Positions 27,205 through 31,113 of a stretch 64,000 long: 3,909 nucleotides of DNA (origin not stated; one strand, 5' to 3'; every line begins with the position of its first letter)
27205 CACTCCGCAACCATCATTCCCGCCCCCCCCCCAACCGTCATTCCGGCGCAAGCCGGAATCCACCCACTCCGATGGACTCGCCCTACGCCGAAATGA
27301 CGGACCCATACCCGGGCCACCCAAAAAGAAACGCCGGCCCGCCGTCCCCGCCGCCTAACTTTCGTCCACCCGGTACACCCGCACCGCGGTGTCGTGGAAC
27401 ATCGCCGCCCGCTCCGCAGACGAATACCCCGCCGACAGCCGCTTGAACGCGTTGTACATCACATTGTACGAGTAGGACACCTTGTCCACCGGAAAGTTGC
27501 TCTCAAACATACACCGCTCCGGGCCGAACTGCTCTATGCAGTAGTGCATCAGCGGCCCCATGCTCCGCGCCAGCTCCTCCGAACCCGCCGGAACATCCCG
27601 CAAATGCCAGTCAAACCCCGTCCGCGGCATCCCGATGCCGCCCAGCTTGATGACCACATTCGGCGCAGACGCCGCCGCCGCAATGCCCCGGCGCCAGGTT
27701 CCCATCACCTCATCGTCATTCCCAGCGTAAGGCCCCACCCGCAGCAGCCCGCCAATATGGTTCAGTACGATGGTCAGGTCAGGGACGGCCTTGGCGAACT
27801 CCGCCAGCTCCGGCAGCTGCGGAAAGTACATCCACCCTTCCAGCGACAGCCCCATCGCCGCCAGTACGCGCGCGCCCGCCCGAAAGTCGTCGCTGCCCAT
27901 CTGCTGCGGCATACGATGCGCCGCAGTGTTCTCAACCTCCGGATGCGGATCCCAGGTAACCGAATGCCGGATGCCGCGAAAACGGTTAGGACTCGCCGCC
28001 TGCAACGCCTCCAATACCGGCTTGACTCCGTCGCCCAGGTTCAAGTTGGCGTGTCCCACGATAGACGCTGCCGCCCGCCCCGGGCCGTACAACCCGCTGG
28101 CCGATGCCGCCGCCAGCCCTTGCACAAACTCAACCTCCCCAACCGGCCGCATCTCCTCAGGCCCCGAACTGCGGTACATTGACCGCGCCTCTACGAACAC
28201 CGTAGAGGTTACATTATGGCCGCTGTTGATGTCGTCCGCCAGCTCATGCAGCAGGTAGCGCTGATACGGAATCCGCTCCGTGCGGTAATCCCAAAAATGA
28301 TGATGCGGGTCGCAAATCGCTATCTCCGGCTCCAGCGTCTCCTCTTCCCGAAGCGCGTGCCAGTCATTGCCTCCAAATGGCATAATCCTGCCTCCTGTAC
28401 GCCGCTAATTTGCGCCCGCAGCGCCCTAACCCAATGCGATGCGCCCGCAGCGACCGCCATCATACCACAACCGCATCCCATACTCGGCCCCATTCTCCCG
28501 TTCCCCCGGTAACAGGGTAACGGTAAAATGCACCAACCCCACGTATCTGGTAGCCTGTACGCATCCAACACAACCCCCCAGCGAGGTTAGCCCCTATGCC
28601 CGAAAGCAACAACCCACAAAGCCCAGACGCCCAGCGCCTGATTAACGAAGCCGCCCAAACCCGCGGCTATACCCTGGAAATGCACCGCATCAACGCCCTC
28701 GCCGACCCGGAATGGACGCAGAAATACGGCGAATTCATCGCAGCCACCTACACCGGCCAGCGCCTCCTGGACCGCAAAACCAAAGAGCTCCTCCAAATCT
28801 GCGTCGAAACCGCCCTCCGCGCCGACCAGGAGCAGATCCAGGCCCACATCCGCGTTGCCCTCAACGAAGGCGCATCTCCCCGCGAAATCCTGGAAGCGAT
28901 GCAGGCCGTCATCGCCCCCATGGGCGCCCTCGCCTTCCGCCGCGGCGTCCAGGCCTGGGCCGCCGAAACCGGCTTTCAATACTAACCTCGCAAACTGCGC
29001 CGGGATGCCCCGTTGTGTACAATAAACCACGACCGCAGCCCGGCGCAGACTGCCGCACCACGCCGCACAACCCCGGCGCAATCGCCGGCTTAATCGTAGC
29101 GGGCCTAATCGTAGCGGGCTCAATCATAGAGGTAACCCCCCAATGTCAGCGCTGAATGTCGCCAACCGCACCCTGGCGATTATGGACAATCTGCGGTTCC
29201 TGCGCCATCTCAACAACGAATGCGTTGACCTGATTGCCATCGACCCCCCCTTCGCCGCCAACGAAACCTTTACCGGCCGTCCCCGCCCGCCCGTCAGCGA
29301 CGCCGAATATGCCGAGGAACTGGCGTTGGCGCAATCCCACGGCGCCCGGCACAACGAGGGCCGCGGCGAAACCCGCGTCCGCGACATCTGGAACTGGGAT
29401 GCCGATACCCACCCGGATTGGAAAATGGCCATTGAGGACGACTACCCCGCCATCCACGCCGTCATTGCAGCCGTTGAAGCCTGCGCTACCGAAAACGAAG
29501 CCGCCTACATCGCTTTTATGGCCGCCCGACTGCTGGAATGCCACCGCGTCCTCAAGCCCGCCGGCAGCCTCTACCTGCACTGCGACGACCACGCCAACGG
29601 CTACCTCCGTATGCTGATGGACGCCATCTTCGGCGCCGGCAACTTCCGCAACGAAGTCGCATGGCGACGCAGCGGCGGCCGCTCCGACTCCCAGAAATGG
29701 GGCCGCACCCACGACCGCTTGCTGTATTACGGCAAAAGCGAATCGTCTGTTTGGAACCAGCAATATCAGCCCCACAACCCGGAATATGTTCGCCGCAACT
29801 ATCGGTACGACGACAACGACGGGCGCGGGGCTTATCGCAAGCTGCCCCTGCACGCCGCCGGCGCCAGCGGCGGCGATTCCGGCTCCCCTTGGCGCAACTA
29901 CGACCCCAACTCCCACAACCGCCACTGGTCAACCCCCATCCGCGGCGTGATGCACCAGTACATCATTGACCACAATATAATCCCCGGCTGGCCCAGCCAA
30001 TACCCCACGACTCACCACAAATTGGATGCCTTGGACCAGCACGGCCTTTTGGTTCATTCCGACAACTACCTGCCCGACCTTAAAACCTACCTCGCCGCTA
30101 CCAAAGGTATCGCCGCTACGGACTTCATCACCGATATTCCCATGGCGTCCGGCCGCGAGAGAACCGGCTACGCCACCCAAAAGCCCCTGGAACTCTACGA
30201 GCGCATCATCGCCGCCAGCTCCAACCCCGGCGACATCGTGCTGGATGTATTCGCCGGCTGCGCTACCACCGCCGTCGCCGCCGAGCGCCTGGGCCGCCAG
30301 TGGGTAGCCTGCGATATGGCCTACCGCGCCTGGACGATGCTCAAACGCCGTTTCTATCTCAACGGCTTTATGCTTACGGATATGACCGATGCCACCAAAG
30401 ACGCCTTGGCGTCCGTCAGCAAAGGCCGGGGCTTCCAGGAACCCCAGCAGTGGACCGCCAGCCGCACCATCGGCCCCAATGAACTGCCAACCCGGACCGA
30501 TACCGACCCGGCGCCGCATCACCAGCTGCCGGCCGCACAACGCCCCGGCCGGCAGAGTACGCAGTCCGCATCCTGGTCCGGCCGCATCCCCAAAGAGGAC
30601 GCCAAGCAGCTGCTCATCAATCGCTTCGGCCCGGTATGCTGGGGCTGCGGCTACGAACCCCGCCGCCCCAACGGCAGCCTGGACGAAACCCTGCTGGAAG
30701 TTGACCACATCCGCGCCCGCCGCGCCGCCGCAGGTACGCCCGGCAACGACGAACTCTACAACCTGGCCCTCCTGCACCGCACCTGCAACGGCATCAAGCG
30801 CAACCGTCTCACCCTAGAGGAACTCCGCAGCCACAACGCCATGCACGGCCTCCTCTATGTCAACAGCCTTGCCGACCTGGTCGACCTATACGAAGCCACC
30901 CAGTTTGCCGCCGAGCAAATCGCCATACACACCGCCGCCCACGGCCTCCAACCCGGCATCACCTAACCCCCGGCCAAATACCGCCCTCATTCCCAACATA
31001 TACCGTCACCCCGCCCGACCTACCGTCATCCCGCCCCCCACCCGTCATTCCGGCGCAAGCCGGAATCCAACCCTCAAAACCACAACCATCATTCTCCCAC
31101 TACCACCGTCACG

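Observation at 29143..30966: Single-polypeptide beta-class DNA methyltransferase fused to an intact HNH nuclease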

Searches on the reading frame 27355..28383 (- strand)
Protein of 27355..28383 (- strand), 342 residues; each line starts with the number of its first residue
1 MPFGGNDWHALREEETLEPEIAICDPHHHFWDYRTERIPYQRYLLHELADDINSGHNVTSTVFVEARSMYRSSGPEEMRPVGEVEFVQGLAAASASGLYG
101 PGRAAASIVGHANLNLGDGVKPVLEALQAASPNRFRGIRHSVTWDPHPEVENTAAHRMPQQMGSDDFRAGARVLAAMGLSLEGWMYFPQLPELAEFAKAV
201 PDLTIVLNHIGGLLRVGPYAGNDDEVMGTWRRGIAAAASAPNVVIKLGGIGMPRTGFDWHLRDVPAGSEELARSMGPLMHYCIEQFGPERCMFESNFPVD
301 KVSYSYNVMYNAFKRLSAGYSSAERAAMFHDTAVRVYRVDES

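Call 11: search_protein_families(library=pfam, proteins=[window:27355-28383:-], max_evalue=0.001)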
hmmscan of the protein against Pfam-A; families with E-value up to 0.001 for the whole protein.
window:27355-28383:- (342 aa): 1 family
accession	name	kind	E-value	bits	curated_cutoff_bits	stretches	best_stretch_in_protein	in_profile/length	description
PF04909.20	Amidohydro_2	-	8.2e-28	98.4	26.4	1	24-338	1-288/289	Amidohydrolase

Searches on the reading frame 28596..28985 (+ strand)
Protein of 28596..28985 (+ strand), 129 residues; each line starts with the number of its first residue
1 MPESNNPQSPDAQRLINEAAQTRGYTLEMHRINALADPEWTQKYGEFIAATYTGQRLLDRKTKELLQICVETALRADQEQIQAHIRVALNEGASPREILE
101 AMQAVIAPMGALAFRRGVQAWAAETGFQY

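Call 11: search_protein_families(library=pfam, proteins=[window:28596-28985:+], max_evalue=0.001)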
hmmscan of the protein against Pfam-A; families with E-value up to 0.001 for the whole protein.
window:28596-28985:+ (129 aa): 1 family
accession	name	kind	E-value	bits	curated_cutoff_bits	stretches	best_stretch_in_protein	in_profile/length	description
PF02627.25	CMD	-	2.4e-10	40.7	23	1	38-121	1-82/84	Carboxymuconolactone decarboxylase family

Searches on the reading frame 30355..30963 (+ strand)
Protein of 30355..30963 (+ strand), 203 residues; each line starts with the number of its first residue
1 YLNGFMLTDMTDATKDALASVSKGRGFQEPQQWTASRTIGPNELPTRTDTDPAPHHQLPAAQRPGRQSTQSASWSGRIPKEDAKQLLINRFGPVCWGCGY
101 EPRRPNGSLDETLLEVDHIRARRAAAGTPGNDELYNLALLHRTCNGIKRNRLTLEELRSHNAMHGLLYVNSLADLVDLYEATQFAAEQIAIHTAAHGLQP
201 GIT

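Call 40: search_protein_representatives(protein=window:30355-30963:+)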
Query: 203 residues. Proteins with E-value up to 0.001 (for the whole library): 153; up to 1e-10: 43; up to 1e-30: 16. The best 150 are listed.
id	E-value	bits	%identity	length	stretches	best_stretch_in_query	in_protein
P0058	3.2e-88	311.0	71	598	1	1-201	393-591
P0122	9.8e-73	260.4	66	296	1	1-190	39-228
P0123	3.9e-59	216.1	79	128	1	72-190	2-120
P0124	5.7e-50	186.1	51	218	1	1-201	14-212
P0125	1.5e-48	181.5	57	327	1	7-190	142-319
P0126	5.8e-47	176.3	87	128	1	66-155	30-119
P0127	1.8e-46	174.7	61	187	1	10-189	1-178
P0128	7.5e-44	166.1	58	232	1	66-194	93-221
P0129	8.9e-39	149.6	60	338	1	1-120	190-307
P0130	3.7e-38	147.6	49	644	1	36-186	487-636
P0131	1.2e-35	139.3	74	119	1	94-181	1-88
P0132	1.6e-35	138.9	53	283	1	29-185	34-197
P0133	1.4e-33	132.6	46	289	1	3-187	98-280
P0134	5.7e-33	130.6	53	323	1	67-189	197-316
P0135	2.7e-32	128.4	57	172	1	69-187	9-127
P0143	1.3e-22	96.7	47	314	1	61-179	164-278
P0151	2.8e-16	76.1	43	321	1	71-191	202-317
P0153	4.5e-16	75.4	40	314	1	54-186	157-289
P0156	6.2e-12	61.9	36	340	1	48-187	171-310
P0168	9.3e-09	51.6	40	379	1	56-186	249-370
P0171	1.2e-08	51.2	42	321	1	80-180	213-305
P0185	2.6e-07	46.9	36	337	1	22-168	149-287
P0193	1.3e-06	44.5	41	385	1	79-189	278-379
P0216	1.4e-05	41.2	37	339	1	80-184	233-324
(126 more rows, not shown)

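Call 43: search_protein_families(library=pfam, proteins=[P0143, P0151, P0153, P0156, P0168, P0171, P0185, P0193, P0216, P0134], max_evalue=0.01)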
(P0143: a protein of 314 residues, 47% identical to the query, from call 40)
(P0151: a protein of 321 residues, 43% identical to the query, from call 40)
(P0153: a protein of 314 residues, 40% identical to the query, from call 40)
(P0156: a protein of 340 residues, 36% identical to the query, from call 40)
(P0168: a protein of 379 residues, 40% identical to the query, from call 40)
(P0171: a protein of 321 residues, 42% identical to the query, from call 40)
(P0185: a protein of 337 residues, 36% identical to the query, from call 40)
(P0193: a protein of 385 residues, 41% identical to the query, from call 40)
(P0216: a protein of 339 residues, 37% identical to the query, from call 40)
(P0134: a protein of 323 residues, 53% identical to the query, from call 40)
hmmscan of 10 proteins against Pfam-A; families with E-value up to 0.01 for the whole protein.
P0143 (314 aa): 1 family
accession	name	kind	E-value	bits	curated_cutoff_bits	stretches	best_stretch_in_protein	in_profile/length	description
PF01844.29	HNH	-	0.00016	22.2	21.4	1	212-251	12-47/47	HNH endonuclease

P0151 (321 aa): 3 families
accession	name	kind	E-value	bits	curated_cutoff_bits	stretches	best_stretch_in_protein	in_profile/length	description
PF01844.29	HNH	-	9.6e-08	32.5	21.4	1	226-277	1-46/47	HNH endonuclease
PF14279.12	HNH_5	-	0.0028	18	27.5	1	242-282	10-50/56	HNH endonuclease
PF01724.21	DUF29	-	0.0049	17.5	22.5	0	165-214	31-79/138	Domain of unknown function DUF29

P0153 (314 aa): 2 families
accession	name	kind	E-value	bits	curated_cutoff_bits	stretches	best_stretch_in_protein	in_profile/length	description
PF01844.29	HNH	-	2.5e-07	31.2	21.4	1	215-253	12-47/47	HNH endonuclease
PF02945.21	Endonuclease_7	-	0.00036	20.8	23.6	1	182-253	11-66/82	Recombination endonuclease VII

P0156 (340 aa): 2 families
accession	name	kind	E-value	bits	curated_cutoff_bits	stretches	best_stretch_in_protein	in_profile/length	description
PF01844.29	HNH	-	0.001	19.6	21.4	1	233-274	11-47/47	HNH endonuclease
PF02945.21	Endonuclease_7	-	0.0033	17.7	23.6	0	205-288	14-81/82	Recombination endonuclease VII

P0168 (379 aa): 3 families
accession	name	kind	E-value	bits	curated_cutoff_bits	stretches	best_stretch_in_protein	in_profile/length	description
PF01844.29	HNH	-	6e-08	33.1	21.4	1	288-333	1-46/47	HNH endonuclease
PF14279.12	HNH_5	-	9.2e-06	25.9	27.5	1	288-342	1-54/56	HNH endonuclease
PF02945.21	Endonuclease_7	-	0.0023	18.2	23.6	1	275-330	13-62/82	Recombination endonuclease VII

P0171 (321 aa): 3 families
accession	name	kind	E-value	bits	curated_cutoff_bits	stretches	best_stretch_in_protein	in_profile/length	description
PF01844.29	HNH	-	9.8e-09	35.7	21.4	1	230-275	3-46/47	HNH endonuclease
PF14279.12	HNH_5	-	4.4e-07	30.2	27.5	1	238-279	8-49/56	HNH endonuclease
PF02945.21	Endonuclease_7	-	0.0016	18.8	23.6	1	214-275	12-65/82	Recombination endonuclease VII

P0185 (337 aa): 0 families

P0193 (385 aa): 3 families
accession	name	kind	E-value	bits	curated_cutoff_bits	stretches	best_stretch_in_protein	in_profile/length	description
PF01844.29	HNH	-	2.1e-08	34.6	21.4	1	294-340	1-47/47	HNH endonuclease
PF14279.12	HNH_5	-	5.3e-06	26.7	27.5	1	294-348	1-54/56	HNH endonuclease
PF02945.21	Endonuclease_7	-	0.0039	17.5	23.6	0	282-339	14-65/82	Recombination endonuclease VII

P0216 (339 aa): 5 families
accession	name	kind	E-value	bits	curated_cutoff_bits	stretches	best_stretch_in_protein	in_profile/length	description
PF01844.29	HNH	-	8.8e-12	45.4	21.4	1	248-293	1-46/47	HNH endonuclease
PF14279.12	HNH_5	-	3.2e-10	40.2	27.5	1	248-296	1-48/56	HNH endonuclease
PF13395.12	HNH_4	-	0.0029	18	22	1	259-295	16-52/54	HNH endonuclease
PF02945.21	Endonuclease_7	-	0.0031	17.8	23.6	1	230-290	9-62/82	Recombination endonuclease VII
PF08772.16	Zn_ribbon_NOB1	-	0.0088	16.6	24.9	0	75-107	32-64/72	Nin one binding (NOB1) Zn-ribbon like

P0134 (323 aa): 2 families
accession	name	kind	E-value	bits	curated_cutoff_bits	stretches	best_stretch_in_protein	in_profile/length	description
PF01844.29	HNH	-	0.00018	22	21.4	0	242-281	12-47/47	HNH endonuclease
PF24906.1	Zf_WRKY19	-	0.0054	17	27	0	110-123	9-22/24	WRKY19 zinc finger domain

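Call 75: search_dna_similar(query=window:30355-30963:+, collection=phages, mode=protein, max_evalue=0.001, max_rows=15)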
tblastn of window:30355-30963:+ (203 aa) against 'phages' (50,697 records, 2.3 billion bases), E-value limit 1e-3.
No match.

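Call 76: search_dna_similar(query=window:30355-30963:+, collection=plasmids, mode=protein, max_evalue=0.001, max_rows=15)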
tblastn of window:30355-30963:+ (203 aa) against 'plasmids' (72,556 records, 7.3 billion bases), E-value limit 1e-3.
No match.

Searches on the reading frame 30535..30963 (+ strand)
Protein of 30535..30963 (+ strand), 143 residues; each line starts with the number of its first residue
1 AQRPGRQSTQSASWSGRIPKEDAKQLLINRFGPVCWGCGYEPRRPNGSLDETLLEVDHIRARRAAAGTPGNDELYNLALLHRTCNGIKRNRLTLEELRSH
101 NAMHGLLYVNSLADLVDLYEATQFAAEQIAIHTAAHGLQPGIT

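Call 35: search_solved_structures(query=window:30535-30963:+, max_evalue=10, show_alignments=3)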
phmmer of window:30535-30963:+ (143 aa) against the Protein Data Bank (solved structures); distinct sequences matched with E-value up to 10: 2.
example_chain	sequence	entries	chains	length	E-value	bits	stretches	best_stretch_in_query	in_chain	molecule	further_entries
6wax_A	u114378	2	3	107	0.76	12.8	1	64-124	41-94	Ras GTPase-activating protein 1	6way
2gsb_A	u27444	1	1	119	1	12.4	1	68-124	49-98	Ras GTPase-activating protein 1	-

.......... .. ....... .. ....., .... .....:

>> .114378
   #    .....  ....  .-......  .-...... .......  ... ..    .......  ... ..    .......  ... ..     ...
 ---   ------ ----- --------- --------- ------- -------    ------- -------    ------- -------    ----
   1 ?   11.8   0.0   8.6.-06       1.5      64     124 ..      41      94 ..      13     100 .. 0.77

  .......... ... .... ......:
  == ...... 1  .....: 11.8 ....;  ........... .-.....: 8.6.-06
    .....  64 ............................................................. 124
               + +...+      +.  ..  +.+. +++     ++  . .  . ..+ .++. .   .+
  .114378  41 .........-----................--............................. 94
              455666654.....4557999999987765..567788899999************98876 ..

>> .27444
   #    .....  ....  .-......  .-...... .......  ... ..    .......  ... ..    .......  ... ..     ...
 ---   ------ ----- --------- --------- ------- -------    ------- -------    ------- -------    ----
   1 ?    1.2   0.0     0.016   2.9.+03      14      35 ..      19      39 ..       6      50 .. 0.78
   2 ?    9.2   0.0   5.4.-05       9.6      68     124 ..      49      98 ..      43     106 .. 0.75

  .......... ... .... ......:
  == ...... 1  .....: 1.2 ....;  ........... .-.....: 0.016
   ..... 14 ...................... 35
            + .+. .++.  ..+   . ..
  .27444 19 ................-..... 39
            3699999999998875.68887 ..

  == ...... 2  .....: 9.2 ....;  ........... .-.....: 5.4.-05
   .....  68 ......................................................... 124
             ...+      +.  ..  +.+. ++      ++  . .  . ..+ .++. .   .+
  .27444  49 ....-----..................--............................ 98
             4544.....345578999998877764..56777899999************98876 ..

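Call 69: predict_structure(alignment_id=A3)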
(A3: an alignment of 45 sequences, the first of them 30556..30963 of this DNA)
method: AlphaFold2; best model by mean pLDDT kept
length: 136 residues; sequences in the alignment: 45
mean_pLDDT: 83.7   pTM: 0.80
mean pLDDT of the five models: 83.7, 82.7, 80.9, 79.5, 79.1
residues with pLDDT >= 90: 69; 70-90: 36; 50-70: 25; < 50: 6
segments of 3 or more residues with pLDDT < 50: 1-4
pLDDT, mean of each block of 10 residues (from residue 1): 54 89 96 96 94 68 62 95 89 97 96 89 83 51
secondary structure, 60 per line:
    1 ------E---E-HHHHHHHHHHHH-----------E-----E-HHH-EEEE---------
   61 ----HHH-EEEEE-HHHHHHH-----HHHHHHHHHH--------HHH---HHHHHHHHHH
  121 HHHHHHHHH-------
elements in order: H13-24 E48-51 E69-73 H75-81 H87-96 H111-129

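Call 71: fold_search(model_id=the predicted structure, library=pdb)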
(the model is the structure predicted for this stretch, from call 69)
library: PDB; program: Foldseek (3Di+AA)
matches with E <= 10: 24; with E <= 0.001: 0
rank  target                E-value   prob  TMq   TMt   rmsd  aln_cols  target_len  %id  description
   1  7enh_A                3.3e-01  0.23  0.33  0.31  11.0       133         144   14  Crystal structure of cas and anti-cas protein complex (released 2022-04-20)
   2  3ldy_A                4.8e-01  0.51  0.30  0.29   7.3        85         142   24  An extraordinary mechanism of DNA perturbation exhibited by the rare-cutting HNH restriction endonuclease PacI (released 2010-04-21)
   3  7jtz_B                1.5e+00  0.08  0.32  0.31   9.4       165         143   11  Yeast Glo3 GAP domain (released 2021-03-24)
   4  8y0d_A                1.6e+00  0.09  0.34  0.06  12.4       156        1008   15  Crystal structure of SauCas9 in complex with sgRNA and 20nt ssDNA target (released 2025-01-01)
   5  8jft_A                2.1e+00  0.08  0.33  0.06  13.5       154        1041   16  Cryo-EM structure of SaCas9-AcrIIA15 CTD-sgRNA complex (released 2024-02-28)
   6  7rwm_B                2.6e+00  0.12  0.35  0.15   8.2       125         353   11  Structure of Cap5 from Lactococcus lactis (released 2021-11-10)
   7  8tzz_A                2.6e+00  0.08  0.35  0.05   9.8       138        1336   15  SpG Cas9 with NGC PAM DNA target (released 2024-05-01)
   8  7jtz_A                2.9e+00  0.02  0.20  0.20  12.5       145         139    8  Yeast Glo3 GAP domain (released 2021-03-24)
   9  7jtz_D                3.1e+00  0.02  0.22  0.22  12.8       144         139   10  Yeast Glo3 GAP domain (released 2021-03-24)
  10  3j6x_53               3.1e+00  0.01  0.15  0.11  17.0       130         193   11  S. cerevisiae 80S ribosome bound with Taura syndrome virus (TSV) IRES, 5 degree rotation (Class II) (released 2014-06-11)
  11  7owk_C                3.5e+00  0.10  0.21  0.16   4.4        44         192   14  Odinarchaeota Adenylate kinase (OdinAK) in complex with dTTP (released 2022-09-28)
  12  7owk_A                3.5e+00  0.08  0.20  0.15   4.4        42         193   14  Odinarchaeota Adenylate kinase (OdinAK) in complex with dTTP (released 2022-09-28)
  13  8spq_A                5.2e+00  0.06  0.36  0.05  10.2       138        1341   16  SpRY-Cas9:gRNA complex targeting TGG PAM DNA (released 2024-05-01)
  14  9e1k_B                5.5e+00  0.01  0.15  0.17  16.2       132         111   11  Discovery of Potent, Highly Selective and Efficacious SMARCA2 Degraders - Compound 11 (released 2024-12-18)
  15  3rny_B                5.5e+00  0.01  0.17  0.10  16.4       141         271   10  Crystal structure of human RSK1 C-terminal kinase domain (released 2012-04-25)
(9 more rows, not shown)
